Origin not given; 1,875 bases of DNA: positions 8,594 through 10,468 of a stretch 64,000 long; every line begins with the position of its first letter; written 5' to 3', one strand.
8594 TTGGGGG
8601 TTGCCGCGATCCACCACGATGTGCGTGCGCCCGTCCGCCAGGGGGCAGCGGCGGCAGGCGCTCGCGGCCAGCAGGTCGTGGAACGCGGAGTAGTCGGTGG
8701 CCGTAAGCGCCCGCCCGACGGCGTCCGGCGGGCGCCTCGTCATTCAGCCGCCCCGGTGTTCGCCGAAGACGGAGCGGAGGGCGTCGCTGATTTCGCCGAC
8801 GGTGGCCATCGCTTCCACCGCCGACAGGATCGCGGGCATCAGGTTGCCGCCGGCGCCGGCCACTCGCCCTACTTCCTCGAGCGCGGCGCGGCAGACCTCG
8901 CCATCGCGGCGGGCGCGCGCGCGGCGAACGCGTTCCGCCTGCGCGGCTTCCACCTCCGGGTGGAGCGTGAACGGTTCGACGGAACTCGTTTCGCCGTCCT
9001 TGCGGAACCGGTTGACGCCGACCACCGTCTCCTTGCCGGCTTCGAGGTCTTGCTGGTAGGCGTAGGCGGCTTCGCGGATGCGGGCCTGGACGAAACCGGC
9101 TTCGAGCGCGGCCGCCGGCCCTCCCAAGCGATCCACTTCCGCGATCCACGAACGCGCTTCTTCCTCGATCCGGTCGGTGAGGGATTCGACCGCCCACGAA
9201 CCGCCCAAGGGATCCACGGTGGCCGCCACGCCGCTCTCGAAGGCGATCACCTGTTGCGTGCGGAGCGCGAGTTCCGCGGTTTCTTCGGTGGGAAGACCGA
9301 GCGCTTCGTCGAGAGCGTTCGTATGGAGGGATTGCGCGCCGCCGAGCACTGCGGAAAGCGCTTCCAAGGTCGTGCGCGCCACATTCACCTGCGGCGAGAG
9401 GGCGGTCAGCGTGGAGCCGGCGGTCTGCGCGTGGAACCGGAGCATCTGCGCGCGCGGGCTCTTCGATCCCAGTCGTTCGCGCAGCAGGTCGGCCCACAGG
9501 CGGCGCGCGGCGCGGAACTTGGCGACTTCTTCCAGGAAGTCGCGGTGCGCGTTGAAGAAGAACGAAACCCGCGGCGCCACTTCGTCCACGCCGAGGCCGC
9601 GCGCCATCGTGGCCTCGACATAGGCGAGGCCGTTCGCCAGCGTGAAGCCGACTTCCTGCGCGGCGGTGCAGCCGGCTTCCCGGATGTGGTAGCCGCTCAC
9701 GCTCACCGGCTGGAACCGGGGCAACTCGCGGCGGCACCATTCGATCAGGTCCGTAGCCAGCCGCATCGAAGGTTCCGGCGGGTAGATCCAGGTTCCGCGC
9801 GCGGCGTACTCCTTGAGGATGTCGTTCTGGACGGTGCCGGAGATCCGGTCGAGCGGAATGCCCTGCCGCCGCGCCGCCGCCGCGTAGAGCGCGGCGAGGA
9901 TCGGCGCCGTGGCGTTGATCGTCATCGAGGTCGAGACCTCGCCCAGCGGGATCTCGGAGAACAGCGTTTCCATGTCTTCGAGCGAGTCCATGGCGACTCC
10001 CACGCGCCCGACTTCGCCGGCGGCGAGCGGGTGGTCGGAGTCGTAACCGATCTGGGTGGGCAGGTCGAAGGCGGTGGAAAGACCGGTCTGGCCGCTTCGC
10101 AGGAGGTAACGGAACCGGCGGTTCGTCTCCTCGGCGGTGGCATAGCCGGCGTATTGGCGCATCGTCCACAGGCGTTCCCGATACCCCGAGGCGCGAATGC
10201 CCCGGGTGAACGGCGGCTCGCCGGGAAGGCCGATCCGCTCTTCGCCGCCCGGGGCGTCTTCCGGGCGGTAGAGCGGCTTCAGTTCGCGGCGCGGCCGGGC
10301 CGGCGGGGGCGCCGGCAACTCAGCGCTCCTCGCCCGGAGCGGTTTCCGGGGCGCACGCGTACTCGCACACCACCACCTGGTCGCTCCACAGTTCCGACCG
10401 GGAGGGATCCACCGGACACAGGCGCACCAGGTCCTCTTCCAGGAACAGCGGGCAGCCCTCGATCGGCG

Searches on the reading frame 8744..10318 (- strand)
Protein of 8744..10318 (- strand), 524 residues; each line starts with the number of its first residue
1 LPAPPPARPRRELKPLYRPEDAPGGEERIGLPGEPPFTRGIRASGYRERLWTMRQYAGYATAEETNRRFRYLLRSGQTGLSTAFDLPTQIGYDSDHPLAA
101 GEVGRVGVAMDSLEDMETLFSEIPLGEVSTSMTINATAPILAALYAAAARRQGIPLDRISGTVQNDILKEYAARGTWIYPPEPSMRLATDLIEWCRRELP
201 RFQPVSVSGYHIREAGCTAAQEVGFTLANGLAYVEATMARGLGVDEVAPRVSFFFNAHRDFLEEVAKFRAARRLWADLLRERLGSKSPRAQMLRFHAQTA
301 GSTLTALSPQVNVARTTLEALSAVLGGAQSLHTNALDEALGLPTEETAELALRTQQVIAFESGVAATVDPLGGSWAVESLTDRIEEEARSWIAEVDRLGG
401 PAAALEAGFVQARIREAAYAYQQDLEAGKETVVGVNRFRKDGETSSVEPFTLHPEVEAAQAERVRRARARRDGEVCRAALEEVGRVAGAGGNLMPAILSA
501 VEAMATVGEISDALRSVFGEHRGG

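Call 101: find_homologous_proteins(query=window:8744-10318:-, max_evalue=1e-100)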
Query window:8744-10318:- (524 aa): 8000 proteins with E <= 1e-100 among 8000 candidates; the best 120 are listed.
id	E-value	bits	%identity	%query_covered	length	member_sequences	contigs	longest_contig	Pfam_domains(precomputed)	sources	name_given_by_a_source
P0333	0.0e+0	1130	98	100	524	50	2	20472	PF01642.29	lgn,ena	-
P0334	4.2e-296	1001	88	99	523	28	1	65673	PF01642.29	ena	-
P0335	2.5e-294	995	88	98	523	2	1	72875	PF01642.29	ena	-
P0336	6.4e-293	990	88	98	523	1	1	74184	PF01642.29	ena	-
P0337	6.0e-278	941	-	-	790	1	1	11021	PF01642.29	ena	-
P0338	1.4e-277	940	83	98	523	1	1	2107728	PF01642.29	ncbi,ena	-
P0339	6.7e-276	934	83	97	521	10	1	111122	PF01642.29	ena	-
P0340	1.0e-275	933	83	98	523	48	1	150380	PF01642.29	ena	-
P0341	3.0e-274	929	82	98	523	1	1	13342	PF01642.29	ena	-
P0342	3.8e-274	928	82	99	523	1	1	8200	PF01642.29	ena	-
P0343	1.4e-273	926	83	97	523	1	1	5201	PF01642.29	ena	-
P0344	5.1e-273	925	82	98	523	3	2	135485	PF01642.29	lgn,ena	-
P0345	1.8e-272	923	83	98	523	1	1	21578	PF01642.29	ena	-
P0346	1.9e-272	923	82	98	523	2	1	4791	PF01642.29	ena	-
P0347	1.3e-271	920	82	97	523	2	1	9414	PF01642.29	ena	-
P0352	1.1e-269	914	81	99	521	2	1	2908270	PF01642.29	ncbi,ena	-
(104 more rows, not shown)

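Call 102: find_encoding_contigs(protein=P0338, flank=9000, max_places=1)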
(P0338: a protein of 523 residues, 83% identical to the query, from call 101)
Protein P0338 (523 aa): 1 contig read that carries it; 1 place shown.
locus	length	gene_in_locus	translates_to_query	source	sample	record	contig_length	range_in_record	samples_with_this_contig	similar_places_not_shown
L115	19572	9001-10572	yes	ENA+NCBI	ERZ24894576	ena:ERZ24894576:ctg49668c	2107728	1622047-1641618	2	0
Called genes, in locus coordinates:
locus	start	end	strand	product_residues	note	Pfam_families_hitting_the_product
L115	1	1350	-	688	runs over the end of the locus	-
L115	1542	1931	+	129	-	PF13798:PCYCGC (weak)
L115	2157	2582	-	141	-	-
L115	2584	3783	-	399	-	PF00174:Oxidored_molyb, PF03404:Mo-co_dimer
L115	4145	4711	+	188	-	PF07609:DUF1572, PF04978:MST, PF12867:DinB_2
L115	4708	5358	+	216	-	PF03330:DPBB_1, PF05036:SPOR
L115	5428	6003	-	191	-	-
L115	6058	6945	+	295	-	PF00294:PfkB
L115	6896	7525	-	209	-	PF11159:DUF2939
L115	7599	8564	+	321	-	PF05721:PhyH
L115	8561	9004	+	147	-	-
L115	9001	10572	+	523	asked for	PF01642:MM_CoA_mutase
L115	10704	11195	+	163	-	PF03167:UDG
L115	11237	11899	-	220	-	PF01351:RNase_HII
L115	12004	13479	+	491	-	PF01134:GIDA (weak), PF03486:HI0933_like (faint), PF07992:Pyr_redox_2, PF13738:Pyr_redox_3 (weak), PF00070:Pyr_redox, PF02852:Pyr_redox_dim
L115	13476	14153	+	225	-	PF09335:VTT_dom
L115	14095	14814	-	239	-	-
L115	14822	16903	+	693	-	PF13371:TPR_9 (faint), PF07719:TPR_2 (faint), PF00515:TPR_1 (faint), PF13181:TPR_8 (faint), PF13414:TPR_11 (faint), PF14559:TPR_19 (weak), PF13432:TPR_16 (weak), PF14559:TPR_19 (weak), +4 more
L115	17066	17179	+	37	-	-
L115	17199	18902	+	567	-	PF01839:FG-GAP (faint), PF13517:FG-GAP_3, PF07593:UnbV_ASPIC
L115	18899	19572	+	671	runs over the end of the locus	PF09699:Paired_CXXCH_1 (faint), PF13435:Cytochrome_C554 (faint), PF14522:Cytochrome_C7 (faint), PF02335:Cytochrom_C552 (weak), PF13646:HEAT_2 (faint), PF14559:TPR_19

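Call 103: find_encoding_contigs(protein=P0352, flank=9000, max_places=1)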
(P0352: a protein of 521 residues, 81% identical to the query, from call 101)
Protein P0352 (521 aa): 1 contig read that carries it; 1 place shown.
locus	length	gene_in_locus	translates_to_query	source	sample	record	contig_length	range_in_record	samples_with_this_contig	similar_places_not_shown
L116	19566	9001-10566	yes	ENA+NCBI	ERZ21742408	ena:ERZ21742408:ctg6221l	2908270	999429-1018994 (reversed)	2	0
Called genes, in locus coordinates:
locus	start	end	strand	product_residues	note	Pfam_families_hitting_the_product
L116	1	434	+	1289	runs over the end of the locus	PF28130:DUF8371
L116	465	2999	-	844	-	PF01555:N6_N4_Mtase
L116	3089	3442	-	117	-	-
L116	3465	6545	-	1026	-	PF04851:ResIII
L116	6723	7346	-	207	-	PF11159:DUF2939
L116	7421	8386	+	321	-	PF05721:PhyH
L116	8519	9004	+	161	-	-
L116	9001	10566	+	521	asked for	PF01642:MM_CoA_mutase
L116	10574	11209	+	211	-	PF03167:UDG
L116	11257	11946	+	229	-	-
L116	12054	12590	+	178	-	-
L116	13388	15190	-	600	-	PF02463:SMC_N (faint), PF13175:AAA_15 (weak), PF13476:AAA_23 (weak), PF13304:AAA_21, PF13175:AAA_15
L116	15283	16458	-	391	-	PF00108:Thiolase_N, PF00109:ketoacyl-synt (weak), PF02803:Thiolase_C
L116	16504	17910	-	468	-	PF05138:PaaA_PaaC (weak)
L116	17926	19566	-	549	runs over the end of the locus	PF00378:ECH_1, PF16113:ECH_2 (weak)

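Call 105: search_protein_families(library=padloc, proteins=[L116:11257-11946:+, L116:12054-12590:+, L116:13388-15190:-, L116:3465-6545:-, L116:465-2999:-], max_evalue=0.00001)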
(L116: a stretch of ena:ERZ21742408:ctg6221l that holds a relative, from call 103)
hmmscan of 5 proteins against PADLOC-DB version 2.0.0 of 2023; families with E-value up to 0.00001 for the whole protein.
L116:11257-11946:+ (229 aa): 0 families

L116:12054-12590:+ (178 aa): 0 families

L116:13388-15190:- (600 aa): 69 families (the best 25 are shown)
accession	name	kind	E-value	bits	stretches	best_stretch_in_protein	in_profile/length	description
PDLC03878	NsnB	-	1e-23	82.7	1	4-311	2-283/345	-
PDLC02980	AriA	-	9.5e-23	79.6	1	205-310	215-304/304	-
PDLC02979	AriA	-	1.2e-20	72.6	2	236-308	291-372/373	-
PDLC02981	AriAB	-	4.9e-15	53.2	1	211-316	276-384/694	-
PDLC02358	Old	-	4.4e-14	50.2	1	4-46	4-45/578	Old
PDLC04608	PDC-M38A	-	1.2e-13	49.5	1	231-315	238-322/367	-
PDLC04135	mad3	-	1.5e-13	49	1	208-314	230-332/374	mads_3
PDLC00096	GajA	-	1.9e-13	48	1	252-374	277-408/630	AAA ATPase domain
PDLC02335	AbiLi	-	6.8e-13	46.4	1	245-316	176-246/326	AbiLi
PDLC00070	GajA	-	1.2e-12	45.3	1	263-377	290-412/596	AAA ATPase domain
PDLC02336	AbiLi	-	6.6e-12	43.6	1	232-315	216-298/340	AbiLi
PDLC00091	GajA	-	6.7e-12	43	0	265-308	298-341/627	AAA ATPase domain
PDLC04611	PDC-M38A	-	6.9e-12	43.6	0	232-306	253-327/383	-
PDLC02914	ATPase-Toprim_I-B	-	8.6e-12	43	1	261-318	200-257/443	-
PDLC00090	GajA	-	9.7e-12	42.4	1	4-45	3-45/659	AAA ATPase domain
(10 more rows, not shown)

L116:3465-6545:- (1026 aa): 0 families

L116:465-2999:- (844 aa): 31 families (the best 25 are shown)
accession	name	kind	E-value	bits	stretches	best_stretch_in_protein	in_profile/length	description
PDLC03632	MTase_III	-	0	1013.4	2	1-443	165-621/983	Type III methyltransferase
PDLC03354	MTase_II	-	2.3e-38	130.3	1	2-352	64-383/425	Type II methyltransferase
PDLC03636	MTase_III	-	1.4e-34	117.9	2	71-174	87-195/575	Type III methyltransferase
PDLC03644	MTase_III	-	3.6e-32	109.8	1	2-351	42-393/542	Type III methyltransferase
PDLC03635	MTase_III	-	6.8e-29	99.1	1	2-338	222-559/708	Type III methyltransferase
PDLC03638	MTase_III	-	2.9e-28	96.7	1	58-339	413-665/816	Type III methyltransferase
PDLC03300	MTase_II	-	5.1e-27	92.7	2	21-169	29-178/302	Type II methyltransferase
PDLC03633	MTase_III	-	1.1e-26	91.7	2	2-152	81-227/616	Type III methyltransferase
PDLC03339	MTase_II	-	2.5e-25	87.1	2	4-166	9-148/399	Type II methyltransferase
PDLC03634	MTase_III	-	5.9e-25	86.2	1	1-324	97-423/621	Type III methyltransferase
PDLC03641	MTase_III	-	2.3e-20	70.7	1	2-325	108-426/657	Type III methyltransferase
PDLC03371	MTase_II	-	1.2e-19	68.9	2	293-351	194-252/260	Type II methyltransferase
PDLC03637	MTase_III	-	5.1e-16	56.4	1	3-173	126-283/513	Type III methyltransferase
PDLC03738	oMTase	-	5.4e-16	56.3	1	298-353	212-267/376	orphan methyltransferase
PDLC03387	MTase_II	-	2.9e-15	54.2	1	296-356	220-279/289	Type II methyltransferase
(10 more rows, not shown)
